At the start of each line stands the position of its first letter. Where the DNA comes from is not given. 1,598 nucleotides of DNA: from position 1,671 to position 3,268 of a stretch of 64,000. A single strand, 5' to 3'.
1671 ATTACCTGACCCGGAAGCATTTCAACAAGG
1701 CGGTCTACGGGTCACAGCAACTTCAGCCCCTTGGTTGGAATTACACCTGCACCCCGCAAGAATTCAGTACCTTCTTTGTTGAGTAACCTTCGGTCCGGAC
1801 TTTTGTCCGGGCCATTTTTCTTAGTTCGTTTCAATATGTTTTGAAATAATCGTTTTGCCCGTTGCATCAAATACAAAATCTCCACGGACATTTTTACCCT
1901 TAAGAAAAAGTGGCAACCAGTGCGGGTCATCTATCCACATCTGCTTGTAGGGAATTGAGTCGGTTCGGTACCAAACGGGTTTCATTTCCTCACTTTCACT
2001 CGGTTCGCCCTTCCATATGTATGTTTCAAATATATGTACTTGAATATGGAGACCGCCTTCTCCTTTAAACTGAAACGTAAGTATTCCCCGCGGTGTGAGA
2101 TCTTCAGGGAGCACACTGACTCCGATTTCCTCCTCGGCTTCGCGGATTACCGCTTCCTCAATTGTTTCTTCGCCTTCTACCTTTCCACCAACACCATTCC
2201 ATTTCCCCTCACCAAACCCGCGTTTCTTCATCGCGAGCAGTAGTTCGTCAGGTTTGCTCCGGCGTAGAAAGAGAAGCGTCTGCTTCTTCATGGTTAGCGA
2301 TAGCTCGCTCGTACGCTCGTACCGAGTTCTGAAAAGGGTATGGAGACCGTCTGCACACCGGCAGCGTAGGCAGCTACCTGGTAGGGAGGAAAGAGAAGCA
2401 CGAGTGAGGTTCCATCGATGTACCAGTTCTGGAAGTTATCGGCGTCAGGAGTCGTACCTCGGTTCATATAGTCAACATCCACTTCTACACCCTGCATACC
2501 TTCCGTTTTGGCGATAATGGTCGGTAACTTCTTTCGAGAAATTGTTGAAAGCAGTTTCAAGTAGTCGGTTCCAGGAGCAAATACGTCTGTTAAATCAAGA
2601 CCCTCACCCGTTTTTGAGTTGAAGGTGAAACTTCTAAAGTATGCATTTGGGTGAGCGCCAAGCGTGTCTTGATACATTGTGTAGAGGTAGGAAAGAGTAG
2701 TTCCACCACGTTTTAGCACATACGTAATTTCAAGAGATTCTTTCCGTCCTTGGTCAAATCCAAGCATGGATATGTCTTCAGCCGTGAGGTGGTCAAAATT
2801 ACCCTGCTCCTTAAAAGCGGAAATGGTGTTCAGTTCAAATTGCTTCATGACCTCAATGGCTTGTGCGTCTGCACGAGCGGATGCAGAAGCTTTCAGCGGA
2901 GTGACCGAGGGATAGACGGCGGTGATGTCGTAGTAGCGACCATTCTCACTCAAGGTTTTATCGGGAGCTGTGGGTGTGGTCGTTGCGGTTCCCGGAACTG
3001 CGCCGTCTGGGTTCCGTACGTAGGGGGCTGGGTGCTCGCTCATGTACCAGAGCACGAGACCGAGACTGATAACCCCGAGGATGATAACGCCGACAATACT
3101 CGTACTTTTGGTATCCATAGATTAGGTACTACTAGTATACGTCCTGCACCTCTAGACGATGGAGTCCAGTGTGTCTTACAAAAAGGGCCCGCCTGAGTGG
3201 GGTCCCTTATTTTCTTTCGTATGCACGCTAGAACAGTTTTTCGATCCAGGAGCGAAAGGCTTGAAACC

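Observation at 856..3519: Accessory 2.6 kb module inserted inside the conserved S10 ribosomal operon, between rplB and rpsS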

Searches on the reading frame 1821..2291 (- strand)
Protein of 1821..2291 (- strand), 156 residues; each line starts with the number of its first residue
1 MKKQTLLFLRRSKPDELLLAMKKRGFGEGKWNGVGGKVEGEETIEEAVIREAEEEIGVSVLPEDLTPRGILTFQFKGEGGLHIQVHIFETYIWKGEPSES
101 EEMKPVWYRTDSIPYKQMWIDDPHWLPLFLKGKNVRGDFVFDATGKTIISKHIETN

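Call 3: search_protein_families(library=pfam, proteins=[window:1821-2291:-], max_evalue=0.1)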
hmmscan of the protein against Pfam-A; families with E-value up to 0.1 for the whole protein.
window:1821-2291:- (156 aa): 3 families
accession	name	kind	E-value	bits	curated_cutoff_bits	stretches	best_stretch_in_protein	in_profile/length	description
PF00293.34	NUDIX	-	5e-15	56.1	21.1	1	8-129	9-134/134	NUDIX domain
PF14815.12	NUDIX_4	-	0.04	14.2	35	1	23-112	19-97/113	NUDIX domain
PF16262.11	DUF4916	-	0.096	12.7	27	0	33-63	55-85/170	Domain of unknown function (DUF4916)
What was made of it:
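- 1821..2291 (-): MTH1/NUDT1-like NUDIX hydrolase, a probable oxidised purine dNTP sanitiser. Its start lies 2 nt after the DUF3298 stop, so it is probably co-transcribed. PF00293 5e-15 (call 3).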

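Call 23: search_solved_structures(query=window:1821-2291:-, max_evalue=0.001, show_alignments=1)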
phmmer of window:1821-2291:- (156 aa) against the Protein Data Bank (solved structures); distinct sequences matched with E-value up to 0.001: 42.
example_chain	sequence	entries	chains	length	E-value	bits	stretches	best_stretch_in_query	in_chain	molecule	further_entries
5otn_A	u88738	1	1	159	1.5e-35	125.7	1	11-150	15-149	Nudix (Nucleoside diphosphate linked moiety X)-type motif 1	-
5ws7_A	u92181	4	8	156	1.8e-35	125.5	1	12-144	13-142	7,8-dihydro-8-oxoguanine triphosphatase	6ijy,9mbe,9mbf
5hzx_A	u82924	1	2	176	2.1e-35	125.3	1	11-150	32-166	Nudix (Nucleoside diphosphate linked moiety X)-type motif 1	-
5ghi_A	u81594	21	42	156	2.7e-35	124.9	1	12-144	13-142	7,8-dihydro-8-oxoguanine triphosphatase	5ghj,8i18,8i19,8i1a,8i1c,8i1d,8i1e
1iry_A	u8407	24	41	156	3.1e-35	124.7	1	12-144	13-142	hMTH1 | 7,8-dihydro-8-oxoguanine triphosphatase | Oxidized purine nucleoside triphosphate hydrolase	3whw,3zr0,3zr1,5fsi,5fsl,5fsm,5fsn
6jvo_A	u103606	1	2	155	3.1e-35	124.7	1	13-144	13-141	7,8-dihydro-8-oxoguanine triphosphatase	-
7n03_A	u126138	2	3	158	3.2e-35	124.6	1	12-144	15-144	7,8-dihydro-8-oxoguanine triphosphatase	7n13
4c9w_A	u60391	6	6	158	3.2e-35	124.6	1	12-144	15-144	7,8-DIHYDRO-8-OXOGUANINE TRIPHOSPHATASE | Isoform p26 of Oxidized purine nucleoside triphosphate hydrolase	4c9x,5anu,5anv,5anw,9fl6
4n1u_A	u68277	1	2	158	3.3e-35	124.6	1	12-144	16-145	7,8-dihydro-8-oxoguanine triphosphatase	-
4n1t_A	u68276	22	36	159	3.3e-35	124.6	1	12-144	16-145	7,8-dihydro-8-oxoguanine triphosphatase | Oxidized purine nucleoside triphosphate hydrolase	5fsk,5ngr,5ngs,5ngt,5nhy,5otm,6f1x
6aa3_A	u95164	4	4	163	3.4e-35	124.6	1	12-144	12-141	7,8-dihydro-8-oxoguanine triphosphatase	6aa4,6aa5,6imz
9xri_A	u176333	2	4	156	4.1e-35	124.3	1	12-144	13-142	Oxidized purine nucleoside triphosphate hydrolase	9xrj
7esf_A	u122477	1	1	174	4.5e-35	124.2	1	12-144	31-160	7,8-dihydro-8-oxoguanine triphosphatase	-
5ans_A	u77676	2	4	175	4.5e-35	124.2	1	12-144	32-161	7,8-DIHYDRO-8-OXOGUANINE TRIPHOSPHATASE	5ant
3q93_A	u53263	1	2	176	4.6e-35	124.1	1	12-144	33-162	7,8-dihydro-8-oxoguanine triphosphatase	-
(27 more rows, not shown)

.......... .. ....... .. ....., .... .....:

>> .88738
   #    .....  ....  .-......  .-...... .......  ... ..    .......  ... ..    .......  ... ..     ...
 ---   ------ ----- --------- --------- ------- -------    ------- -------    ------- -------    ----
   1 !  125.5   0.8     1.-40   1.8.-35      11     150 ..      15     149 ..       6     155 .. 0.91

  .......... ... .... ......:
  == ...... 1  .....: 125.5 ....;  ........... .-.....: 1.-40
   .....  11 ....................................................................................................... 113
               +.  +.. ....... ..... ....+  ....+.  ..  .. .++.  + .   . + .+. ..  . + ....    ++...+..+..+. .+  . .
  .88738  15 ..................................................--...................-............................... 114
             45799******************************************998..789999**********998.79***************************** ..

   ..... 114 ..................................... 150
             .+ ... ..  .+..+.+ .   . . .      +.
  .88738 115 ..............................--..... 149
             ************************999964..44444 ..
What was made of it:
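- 1821..2291 (-): E 1.5e-35 to vertebrate MTH1 against 3e-5 to E. coli MutT (call 23).
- On MTH1/NUDT1 subfamily: The alignment shows WNG and QMWxDD conserved (call 23).
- Closest known: Human/vertebrate MTH1. Same: The Nudix box is complete, and the WNG and MW-DD segments align with MTH1 (call 23).
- Checked: NUDIX, 1821-2291, minus strand: PF00293 5e-15; 1e-35 to vertebrate MTH1 (calls 3, 23).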

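Call 86: search_protein_families(library=ncbifam, proteins=[window:1821-2291:-], max_evalue=0.01)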
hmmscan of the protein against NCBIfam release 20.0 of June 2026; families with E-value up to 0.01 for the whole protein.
window:1821-2291:- (156 aa): 12 families
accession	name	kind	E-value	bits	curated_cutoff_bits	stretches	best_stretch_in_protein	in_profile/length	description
NF006530.0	PRK08999.1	equivalog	1.4e-11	44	245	1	15-117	18-116/315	Nudix family hydrolase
NF008044.0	PRK10776.1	equivalog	1.1e-10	41.4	148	1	26-112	28-109/130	8-oxo-dGTP diphosphatase MutT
TIGR00586.1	mutt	equivalog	7.4e-08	32.5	97.9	1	29-108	32-106/129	8-oxo-dGTP diphosphatase MutT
NF007834.0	PRK10546.1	equivalog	2.2e-07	30.7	156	1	16-110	16-106/135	pyrimidine (deoxy)nucleoside triphosphate diphosphatase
NF012016.0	PRK15472.1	equivalog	2.1e-06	27.5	95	1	20-68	21-70/141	nucleoside triphosphatase NudI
NF001299.0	PRK00241.1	equivalog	1.7e-05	24.4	158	1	13-60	145-190/263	NAD(+) diphosphatase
NF006961.0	PRK09438.1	equivalog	0.00013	21.4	103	1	23-64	26-67/151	dihydroneopterin triphosphate diphosphatase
TIGR02705.1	nudix_YtkD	equivalog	0.00046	19.8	154.4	1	34-60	50-76/156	RNA deprotection pyrophosphohydrolase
NF003787.0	PRK05379.1-4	equivalog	0.0011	18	449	1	16-65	220-268/346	bifunctional nicotinamide-nucleotide adenylyltransferase/Nudix hydroxylase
NF003785.0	PRK05379.1-1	equivalog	0.0016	17.7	418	1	15-65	214-264/347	bifunctional nicotinamide-nucleotide adenylyltransferase/Nudix hydroxylase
NF001936.0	PRK00714.1-3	equivalog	0.0023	17.8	118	1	9-59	15-65/155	RNA pyrophosphohydrolase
NF011963.0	PRK15434.1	subfamily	0.0059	16.3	146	1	14-60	28-74/159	GDP-mannose mannosyl hydrolase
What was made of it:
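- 1821..2291 (-): Below the MutT and RppH NCBIfam cut-offs (call 86).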

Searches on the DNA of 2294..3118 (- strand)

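Call 72: search_rna_families(source=L091, start=14900, end=16300, threshold=evalue, max_evalue=1)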
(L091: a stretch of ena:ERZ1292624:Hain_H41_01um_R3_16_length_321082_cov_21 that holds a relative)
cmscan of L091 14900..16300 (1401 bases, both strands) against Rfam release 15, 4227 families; matches with E-value up to 1: 23.
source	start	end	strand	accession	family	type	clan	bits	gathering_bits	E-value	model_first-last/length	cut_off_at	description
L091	16000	16046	+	RF02495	ohsC_RNA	Gene; antitoxin;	-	31.2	50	0.021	1-77/77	no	Oppression of Hydrophobic ORF by sRNA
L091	15950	16047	+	RF01416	NrrF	Gene; antisense;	-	30.5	60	0.001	1-160/160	no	NrrF RNA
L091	16013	16084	-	RF02495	ohsC_RNA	Gene; antitoxin;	-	28.9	50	0.063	1-77/77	no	Oppression of Hydrophobic ORF by sRNA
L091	16013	16142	-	RF01408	sraL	Gene; sRNA;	-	26.4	39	0.0017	1-142/142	no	sraL Hfq binding RNA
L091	15451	15514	-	RF02057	STnc40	Gene; sRNA;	-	25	45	0.12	1-70/70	no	Salmonella enterica sRNA STnc40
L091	15968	16050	+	RF01772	rnk_pseudo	Cis-reg; leader;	-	24.5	55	0.16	1-108/108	no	Pseudomonas rnk leader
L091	16014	16083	-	RF00512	Leu_leader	Cis-reg; leader;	-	24.3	50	0.023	1-148/148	no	Leucine operon leader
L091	15984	16045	+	RF00512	Leu_leader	Cis-reg; leader;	-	24.2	50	0.025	1-148/148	no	Leucine operon leader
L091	16005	16054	+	RF04134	MIR7504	Gene; miRNA;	-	23.5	83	0.27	1-124/124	no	MIR7504 microRNA precursor family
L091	15959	16046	+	RF01408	sraL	Gene; sRNA;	-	22.5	39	0.017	1-142/142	no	sraL Hfq binding RNA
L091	16000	16062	+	RF02621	BSnc120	Gene; sRNA;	-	21.5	114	0.065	1-88/88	no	Brucella sRNA 120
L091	16012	16118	-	RF01859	Phe_leader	Cis-reg; leader;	-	21.5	55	0.96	1-125/125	no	Phenylalanine leader peptide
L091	15405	15484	-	RF01730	Termite-leu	Cis-reg;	-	21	51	0.12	1-78/78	no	Termite-leu RNA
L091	16014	16088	-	RF00106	RNAI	Gene; antisense;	-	21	47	0.37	1-102/102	no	RNAI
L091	15997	16045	+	RF00106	RNAI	Gene; antisense;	-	20.7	47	0.43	1-102/102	no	RNAI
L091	16009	16050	-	RF04125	MIR9408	Gene; miRNA;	-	20.3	90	0.59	1-117/117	no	MIR9408 microRNA precursor family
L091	15363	15495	+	RF00084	CsrC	Gene; sRNA;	CL00106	19.9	61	0.0017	1-255/255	no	CsrC RNA family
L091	15452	15481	-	RF02031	tpke11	Gene; sRNA;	-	19.2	43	0.4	18-50/77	no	tpke11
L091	15390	15491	-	RF02634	EF3314_EF3315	Gene; sRNA;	-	19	100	0.12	1-141/141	no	Enterococcus sRNA EF3314_EF3315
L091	16004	16052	-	RF03167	c-di-GMP-I-GGC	Cis-reg; riboswitch;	CL00126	17.5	59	0.4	1-80/80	no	c-di-GMP-I-GGC riboswitch aptamer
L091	16012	16192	-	RF04178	BTnc005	Gene; sRNA;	-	17.2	174.8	0.4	1-205/205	no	Bacteroides sRNA BTnc005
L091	15370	15483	+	RF02601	BASRCI337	Gene; sRNA;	-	15.2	229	0.63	1-191/191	no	Brucella sRNA CI337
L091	16019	16041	+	RF00126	ryfA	Gene; sRNA;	-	14.8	80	0.49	270-292/296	no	ryfA RNA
